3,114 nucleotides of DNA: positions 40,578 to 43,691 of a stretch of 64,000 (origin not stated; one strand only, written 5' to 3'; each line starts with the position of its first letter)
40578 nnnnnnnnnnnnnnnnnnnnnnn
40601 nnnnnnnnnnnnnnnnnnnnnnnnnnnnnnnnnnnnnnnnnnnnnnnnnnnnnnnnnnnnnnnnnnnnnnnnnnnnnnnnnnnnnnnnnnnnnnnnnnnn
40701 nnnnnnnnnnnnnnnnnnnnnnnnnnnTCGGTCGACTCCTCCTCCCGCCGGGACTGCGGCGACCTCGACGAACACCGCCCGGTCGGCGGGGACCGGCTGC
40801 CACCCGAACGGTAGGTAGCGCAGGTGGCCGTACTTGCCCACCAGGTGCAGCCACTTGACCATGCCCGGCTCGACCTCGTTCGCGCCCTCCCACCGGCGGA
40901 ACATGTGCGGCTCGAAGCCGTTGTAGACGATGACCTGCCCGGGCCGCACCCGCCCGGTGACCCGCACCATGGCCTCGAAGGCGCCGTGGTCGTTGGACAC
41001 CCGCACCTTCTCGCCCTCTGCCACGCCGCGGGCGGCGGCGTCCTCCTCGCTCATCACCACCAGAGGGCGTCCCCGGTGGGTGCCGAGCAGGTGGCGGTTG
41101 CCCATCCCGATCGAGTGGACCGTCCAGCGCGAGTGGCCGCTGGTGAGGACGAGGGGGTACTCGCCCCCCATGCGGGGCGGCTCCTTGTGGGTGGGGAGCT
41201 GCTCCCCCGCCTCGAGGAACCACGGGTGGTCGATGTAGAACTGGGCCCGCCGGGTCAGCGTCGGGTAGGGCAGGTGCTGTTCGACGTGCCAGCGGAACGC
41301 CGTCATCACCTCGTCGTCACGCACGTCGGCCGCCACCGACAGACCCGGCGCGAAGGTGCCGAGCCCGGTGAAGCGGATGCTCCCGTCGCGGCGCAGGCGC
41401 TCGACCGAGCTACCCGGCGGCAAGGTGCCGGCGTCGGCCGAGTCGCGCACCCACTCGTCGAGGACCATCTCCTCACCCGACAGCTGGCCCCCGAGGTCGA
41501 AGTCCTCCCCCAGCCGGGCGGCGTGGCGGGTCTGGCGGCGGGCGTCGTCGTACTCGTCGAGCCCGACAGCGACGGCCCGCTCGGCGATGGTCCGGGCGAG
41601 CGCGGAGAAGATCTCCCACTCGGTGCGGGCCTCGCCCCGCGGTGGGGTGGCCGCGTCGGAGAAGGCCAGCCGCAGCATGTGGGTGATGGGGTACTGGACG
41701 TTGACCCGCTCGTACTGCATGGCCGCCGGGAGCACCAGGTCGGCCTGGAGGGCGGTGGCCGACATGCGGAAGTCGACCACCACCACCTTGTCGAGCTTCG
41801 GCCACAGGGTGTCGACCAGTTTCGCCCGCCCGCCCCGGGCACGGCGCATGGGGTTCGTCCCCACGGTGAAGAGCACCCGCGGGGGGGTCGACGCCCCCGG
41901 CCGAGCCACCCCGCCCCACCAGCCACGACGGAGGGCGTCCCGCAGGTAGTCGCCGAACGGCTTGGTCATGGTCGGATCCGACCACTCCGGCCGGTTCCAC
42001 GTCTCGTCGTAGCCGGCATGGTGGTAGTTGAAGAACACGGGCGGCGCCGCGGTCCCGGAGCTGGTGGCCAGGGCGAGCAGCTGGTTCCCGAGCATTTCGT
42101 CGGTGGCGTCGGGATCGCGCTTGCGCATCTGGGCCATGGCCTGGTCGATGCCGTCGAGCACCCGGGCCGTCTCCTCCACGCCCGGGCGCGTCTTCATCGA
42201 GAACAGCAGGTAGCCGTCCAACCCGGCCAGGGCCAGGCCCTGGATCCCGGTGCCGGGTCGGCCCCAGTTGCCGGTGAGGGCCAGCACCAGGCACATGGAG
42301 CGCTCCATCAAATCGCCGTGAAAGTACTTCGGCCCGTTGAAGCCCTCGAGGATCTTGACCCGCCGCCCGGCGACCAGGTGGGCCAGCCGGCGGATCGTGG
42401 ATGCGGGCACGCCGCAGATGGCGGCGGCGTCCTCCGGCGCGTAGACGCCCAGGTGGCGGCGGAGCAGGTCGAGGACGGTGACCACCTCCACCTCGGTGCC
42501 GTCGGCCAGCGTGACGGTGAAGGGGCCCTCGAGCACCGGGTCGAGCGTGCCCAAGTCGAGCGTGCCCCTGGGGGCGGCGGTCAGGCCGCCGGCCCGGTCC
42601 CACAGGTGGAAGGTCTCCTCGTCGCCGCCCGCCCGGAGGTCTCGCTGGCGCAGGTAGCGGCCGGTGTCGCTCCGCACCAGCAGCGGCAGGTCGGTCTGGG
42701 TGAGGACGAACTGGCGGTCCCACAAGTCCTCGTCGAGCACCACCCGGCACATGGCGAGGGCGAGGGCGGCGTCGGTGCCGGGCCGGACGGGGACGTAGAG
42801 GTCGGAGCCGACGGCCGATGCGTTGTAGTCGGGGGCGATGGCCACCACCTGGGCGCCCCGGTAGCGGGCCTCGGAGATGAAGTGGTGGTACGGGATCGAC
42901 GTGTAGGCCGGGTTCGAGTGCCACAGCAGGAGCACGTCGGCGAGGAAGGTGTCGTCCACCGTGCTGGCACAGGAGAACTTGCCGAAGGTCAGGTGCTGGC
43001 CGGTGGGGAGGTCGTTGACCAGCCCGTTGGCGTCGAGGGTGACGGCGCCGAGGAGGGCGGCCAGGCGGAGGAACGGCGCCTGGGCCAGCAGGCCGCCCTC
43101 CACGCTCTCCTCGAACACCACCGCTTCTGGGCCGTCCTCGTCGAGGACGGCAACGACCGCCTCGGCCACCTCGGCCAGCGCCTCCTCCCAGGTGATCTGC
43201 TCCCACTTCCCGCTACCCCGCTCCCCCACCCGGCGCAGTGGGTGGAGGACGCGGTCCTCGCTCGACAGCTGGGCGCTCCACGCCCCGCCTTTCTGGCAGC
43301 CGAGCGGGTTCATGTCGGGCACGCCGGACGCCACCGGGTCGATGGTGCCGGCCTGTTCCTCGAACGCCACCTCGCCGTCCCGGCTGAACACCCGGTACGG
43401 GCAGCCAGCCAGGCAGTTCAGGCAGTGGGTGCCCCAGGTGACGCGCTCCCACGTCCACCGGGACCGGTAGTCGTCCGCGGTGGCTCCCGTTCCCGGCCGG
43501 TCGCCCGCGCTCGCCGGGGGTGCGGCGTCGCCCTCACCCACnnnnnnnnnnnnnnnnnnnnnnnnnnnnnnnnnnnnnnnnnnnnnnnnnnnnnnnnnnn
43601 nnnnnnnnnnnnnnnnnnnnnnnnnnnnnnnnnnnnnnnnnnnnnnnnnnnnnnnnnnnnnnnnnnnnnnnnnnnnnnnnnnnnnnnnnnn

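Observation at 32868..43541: Two additional orphan catalytic (alpha) paralogues without their own beta/gamma subunits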

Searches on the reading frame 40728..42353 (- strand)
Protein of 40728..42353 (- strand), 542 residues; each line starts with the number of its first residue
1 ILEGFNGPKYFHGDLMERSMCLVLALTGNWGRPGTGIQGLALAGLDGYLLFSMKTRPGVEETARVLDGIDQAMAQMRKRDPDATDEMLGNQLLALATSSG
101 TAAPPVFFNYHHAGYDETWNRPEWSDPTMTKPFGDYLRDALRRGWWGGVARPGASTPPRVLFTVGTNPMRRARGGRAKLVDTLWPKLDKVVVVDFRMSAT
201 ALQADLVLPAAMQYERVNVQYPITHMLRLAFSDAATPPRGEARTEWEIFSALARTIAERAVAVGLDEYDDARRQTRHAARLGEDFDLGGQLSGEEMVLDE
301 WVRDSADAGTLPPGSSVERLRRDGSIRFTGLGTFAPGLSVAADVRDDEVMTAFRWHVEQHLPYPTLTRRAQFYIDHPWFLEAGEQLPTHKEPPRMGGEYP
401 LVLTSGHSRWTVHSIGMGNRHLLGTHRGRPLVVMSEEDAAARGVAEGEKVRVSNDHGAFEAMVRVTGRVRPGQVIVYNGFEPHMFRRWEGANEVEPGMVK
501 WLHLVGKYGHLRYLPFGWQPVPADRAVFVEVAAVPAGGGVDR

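Call 21: search_solved_structures(query=window:40728-42353:-, max_evalue=1e-60, show_alignments=1)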
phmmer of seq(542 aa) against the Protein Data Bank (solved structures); distinct sequences matched with E-value up to 1e-60: 1.
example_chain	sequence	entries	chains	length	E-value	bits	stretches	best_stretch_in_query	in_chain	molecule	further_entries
2ivf_A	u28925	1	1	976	1e-117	397.3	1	4-531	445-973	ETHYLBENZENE DEHYDROGENASE ALPHA-SUBUNIT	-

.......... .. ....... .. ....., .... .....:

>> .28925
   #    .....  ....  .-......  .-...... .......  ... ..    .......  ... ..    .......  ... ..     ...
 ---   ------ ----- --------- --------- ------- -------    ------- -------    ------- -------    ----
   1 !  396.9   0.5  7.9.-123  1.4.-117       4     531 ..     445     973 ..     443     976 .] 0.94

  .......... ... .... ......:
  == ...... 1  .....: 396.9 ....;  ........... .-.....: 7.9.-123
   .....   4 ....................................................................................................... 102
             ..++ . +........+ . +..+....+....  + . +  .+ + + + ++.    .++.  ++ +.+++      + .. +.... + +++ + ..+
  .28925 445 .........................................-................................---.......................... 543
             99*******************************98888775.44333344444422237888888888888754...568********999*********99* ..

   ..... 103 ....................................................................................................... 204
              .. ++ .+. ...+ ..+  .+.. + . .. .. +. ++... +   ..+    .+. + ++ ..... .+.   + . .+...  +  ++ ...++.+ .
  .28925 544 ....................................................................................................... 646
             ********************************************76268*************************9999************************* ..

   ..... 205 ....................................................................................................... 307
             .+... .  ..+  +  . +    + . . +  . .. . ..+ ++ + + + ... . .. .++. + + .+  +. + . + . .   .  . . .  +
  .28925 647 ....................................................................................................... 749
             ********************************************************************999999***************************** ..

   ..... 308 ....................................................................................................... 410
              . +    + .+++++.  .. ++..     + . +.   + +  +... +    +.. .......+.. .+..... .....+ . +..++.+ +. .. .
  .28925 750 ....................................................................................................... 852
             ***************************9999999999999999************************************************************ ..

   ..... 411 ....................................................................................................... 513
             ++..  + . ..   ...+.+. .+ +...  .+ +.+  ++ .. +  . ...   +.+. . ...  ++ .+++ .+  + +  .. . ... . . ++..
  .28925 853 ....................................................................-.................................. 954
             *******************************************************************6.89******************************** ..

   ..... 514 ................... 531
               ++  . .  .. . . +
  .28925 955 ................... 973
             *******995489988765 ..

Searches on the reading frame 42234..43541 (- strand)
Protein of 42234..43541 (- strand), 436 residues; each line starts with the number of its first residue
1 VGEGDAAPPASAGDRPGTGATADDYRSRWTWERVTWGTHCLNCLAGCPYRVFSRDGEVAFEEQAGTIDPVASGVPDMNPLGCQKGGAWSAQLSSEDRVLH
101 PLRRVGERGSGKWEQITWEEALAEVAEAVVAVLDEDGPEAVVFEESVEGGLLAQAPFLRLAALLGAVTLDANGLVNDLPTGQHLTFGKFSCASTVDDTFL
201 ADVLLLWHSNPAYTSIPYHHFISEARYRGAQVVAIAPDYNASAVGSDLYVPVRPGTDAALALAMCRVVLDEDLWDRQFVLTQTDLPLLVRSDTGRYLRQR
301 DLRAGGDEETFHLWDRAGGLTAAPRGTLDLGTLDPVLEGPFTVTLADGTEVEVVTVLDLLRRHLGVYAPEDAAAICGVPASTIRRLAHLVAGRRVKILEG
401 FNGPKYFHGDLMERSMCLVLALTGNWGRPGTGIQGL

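Call 20: search_solved_structures(query=window:42234-43541:-, max_evalue=1e-60, show_alignments=1)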
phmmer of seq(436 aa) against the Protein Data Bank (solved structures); distinct sequences matched with E-value up to 1e-60: 3.
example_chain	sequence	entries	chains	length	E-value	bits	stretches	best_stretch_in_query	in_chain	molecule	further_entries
2ivf_A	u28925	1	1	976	5e-110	371.9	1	10-433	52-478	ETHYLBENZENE DEHYDROGENASE ALPHA-SUBUNIT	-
5e7o_A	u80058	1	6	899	1.7e-87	297.7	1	24-327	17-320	DMSO reductase family type II enzyme, molybdopterin subunit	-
4ydd_A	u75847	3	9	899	1.7e-87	297.7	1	24-327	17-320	DMSO reductase family type II enzyme, molybdopterin subunit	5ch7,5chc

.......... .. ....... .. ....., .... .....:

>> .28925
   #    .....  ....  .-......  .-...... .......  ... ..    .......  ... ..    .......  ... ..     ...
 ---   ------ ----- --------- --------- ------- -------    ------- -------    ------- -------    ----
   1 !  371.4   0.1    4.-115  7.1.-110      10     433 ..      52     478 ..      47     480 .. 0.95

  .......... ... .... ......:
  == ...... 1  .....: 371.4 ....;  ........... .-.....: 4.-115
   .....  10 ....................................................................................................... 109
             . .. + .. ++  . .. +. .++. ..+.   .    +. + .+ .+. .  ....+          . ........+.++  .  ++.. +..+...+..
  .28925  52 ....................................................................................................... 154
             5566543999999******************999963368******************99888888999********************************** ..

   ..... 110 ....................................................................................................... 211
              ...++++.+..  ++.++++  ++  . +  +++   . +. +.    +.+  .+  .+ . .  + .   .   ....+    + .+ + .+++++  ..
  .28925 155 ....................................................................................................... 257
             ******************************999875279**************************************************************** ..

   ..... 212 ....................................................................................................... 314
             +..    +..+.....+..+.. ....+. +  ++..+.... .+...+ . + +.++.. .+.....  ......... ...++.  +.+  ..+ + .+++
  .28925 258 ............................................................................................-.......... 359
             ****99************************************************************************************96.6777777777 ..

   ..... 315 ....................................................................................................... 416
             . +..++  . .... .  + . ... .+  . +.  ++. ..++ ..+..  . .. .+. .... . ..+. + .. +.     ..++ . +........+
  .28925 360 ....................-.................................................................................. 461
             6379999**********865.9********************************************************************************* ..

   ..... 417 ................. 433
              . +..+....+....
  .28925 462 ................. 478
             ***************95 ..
